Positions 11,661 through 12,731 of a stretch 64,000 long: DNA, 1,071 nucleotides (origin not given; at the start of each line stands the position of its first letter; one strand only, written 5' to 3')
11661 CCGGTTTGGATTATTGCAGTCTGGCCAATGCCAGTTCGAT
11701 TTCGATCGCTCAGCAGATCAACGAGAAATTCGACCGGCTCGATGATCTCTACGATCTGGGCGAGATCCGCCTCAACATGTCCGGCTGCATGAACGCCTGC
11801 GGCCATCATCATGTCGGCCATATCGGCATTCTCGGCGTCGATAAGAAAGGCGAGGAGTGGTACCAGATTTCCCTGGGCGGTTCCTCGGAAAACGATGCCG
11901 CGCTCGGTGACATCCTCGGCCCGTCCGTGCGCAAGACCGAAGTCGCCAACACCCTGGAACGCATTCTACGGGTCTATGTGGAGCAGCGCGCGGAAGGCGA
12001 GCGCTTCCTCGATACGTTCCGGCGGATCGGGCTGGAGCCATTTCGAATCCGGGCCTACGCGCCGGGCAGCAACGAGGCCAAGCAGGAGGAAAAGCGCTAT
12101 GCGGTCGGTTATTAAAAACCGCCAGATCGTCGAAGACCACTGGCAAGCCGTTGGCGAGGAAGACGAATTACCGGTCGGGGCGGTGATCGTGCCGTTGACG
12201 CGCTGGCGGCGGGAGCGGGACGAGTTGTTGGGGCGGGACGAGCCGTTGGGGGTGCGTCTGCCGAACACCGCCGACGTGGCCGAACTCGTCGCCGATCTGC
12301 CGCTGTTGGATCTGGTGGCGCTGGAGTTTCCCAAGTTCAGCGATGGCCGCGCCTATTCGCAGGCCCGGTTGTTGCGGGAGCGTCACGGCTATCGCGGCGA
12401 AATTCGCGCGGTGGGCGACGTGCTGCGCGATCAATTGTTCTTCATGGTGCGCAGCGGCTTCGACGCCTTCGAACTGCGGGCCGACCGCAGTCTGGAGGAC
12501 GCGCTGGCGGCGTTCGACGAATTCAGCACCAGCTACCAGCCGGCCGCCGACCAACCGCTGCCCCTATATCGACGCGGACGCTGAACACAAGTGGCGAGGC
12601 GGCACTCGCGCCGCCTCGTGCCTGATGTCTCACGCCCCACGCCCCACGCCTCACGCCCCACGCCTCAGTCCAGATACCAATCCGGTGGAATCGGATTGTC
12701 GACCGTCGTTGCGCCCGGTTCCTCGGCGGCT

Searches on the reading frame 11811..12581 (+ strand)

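Call 10: search_protein_families(library=pfam, proteins=[window:11811-12581:+], max_evalue=0.0001)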
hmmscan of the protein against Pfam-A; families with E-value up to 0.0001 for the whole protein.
window:11811-12581:+ (257 aa): 1 family
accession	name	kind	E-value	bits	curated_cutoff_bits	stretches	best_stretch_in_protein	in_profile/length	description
PF06073.17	DUF934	-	1.6e-42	144.1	25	1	147-253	1-107/107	Bacterial protein of unknown function (DUF934)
